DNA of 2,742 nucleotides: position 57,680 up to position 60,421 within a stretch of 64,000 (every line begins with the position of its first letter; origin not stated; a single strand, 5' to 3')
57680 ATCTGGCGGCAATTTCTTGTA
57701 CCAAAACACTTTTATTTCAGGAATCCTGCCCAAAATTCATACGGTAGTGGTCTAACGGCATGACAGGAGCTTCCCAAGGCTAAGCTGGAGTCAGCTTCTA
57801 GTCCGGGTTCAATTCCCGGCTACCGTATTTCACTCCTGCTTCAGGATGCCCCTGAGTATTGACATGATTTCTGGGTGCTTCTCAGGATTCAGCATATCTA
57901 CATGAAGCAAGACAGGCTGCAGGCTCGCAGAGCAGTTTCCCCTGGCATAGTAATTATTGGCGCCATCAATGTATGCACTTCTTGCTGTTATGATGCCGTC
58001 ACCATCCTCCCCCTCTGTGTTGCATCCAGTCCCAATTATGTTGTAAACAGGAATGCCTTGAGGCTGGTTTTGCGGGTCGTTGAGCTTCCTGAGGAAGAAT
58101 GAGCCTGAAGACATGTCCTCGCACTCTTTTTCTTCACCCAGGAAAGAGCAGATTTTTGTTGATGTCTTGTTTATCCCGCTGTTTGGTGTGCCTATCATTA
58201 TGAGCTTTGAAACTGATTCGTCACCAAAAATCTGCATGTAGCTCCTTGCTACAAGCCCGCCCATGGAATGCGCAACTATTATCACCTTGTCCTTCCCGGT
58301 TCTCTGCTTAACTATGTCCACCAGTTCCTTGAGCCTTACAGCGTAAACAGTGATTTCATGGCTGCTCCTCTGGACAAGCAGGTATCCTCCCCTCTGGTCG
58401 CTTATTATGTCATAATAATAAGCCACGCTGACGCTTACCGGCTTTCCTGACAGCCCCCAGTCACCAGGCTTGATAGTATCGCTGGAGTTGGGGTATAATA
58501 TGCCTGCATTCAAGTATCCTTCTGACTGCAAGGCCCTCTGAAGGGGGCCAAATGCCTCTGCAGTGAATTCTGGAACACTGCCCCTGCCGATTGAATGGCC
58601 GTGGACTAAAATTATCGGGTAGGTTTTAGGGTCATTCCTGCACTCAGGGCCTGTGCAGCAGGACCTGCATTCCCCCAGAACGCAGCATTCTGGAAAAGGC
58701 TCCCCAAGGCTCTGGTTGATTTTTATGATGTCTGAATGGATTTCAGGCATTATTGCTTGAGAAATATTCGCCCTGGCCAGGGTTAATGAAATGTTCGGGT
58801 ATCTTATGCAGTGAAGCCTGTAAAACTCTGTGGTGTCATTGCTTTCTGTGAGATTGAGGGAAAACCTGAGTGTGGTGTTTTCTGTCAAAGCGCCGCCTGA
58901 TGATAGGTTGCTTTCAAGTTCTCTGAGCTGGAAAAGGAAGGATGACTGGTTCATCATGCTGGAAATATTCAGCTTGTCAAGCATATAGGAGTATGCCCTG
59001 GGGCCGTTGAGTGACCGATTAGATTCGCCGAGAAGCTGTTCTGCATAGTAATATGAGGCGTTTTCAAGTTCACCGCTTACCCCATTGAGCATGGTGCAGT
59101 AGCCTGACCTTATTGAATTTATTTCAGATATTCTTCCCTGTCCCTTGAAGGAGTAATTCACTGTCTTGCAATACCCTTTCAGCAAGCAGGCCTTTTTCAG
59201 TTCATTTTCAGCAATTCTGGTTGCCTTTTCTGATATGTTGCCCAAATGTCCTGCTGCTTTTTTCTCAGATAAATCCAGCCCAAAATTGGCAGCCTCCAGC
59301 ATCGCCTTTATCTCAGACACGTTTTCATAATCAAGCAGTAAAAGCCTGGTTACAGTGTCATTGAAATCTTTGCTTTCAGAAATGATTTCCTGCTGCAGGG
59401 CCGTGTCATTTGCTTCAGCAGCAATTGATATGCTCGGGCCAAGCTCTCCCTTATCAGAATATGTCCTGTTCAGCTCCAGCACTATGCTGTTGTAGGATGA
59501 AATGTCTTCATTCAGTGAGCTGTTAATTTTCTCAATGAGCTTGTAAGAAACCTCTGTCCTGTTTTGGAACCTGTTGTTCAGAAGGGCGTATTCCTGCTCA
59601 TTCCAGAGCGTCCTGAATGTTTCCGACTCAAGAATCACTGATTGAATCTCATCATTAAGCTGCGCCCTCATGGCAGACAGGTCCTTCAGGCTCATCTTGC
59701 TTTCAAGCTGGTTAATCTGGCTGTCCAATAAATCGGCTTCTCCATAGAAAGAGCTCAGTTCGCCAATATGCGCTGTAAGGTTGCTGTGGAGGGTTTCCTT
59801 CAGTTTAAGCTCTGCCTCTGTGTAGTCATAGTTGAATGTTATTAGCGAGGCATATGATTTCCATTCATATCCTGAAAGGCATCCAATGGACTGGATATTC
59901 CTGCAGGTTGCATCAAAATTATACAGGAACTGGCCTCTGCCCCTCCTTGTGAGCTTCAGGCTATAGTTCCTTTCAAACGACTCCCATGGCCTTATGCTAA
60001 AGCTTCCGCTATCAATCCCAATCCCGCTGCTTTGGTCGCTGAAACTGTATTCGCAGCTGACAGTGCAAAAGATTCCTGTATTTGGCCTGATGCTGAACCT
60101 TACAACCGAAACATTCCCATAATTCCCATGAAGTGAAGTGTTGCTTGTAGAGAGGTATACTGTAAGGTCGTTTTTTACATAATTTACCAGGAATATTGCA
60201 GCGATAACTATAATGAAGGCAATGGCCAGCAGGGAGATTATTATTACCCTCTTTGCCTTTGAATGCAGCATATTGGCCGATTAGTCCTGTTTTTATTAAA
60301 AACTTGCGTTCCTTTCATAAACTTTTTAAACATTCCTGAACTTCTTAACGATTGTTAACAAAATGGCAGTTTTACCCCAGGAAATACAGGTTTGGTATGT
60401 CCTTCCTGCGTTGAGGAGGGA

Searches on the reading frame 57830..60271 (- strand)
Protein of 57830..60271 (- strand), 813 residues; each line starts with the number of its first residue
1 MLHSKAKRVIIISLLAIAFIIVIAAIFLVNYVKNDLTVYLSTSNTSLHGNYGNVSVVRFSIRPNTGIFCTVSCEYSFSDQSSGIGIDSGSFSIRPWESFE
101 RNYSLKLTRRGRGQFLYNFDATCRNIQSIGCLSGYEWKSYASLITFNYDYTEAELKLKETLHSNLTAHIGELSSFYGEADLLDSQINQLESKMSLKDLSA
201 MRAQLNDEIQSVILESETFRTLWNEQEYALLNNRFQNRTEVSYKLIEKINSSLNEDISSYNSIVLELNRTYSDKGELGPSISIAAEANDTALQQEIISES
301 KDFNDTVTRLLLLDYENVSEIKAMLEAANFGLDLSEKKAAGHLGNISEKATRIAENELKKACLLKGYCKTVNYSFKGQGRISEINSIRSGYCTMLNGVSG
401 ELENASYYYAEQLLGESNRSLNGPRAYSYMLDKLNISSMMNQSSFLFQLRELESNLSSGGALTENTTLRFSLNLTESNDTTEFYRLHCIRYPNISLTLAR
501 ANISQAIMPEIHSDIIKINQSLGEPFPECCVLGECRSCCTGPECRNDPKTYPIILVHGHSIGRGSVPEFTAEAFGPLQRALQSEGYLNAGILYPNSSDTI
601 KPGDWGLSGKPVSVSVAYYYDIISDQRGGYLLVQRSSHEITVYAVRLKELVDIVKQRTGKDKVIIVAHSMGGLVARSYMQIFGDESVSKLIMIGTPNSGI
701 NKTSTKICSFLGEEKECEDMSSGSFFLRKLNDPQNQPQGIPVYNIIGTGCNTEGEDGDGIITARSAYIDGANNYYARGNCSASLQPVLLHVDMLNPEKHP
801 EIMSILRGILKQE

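Call 14: search_protein_families(library=pfam, proteins=[window:57830-60271:-], max_evalue=0.001)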
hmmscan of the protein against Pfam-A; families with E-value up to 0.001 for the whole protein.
window:57830-60271:- (813 aa): 9 families
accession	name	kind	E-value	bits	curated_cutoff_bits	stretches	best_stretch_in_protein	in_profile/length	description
PF00561.26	Abhydrolase_1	-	4.9e-09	36.6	25.8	1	636-700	41-109/245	alpha/beta hydrolase fold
PF07819.20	PGAP1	-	1.4e-07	31.9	24.3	1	650-698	79-130/233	PGAP1-like alpha/beta domain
PF06028.17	DUF915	-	1.6e-07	31.4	22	1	643-766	85-209/255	Alpha/beta hydrolase of unknown function (DUF915)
PF01674.24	Lipase_2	-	2.6e-07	30.8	20.3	1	643-696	57-108/219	Lipase (class 2)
PF02089.21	Palm_thioest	-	5.5e-07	30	26.8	1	650-708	61-123/254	Palmitoyl protein thioesterase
PF02450.21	LCAT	-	7.2e-07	29.2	21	1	639-716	100-179/392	Lecithin:cholesterol acyltransferase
PF12146.15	Hydrolase_4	-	3.7e-05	23.6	27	1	643-694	58-108/239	Serine aminopeptidase, S33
PF24096.1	DUF7379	-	0.00031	21.2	33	1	649-701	56-116/191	Domain of unknown function (DUF7379)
PF05057.20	DUF676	-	0.00046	20.2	20.3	0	636-679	51-96/217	Putative serine esterase (DUF676)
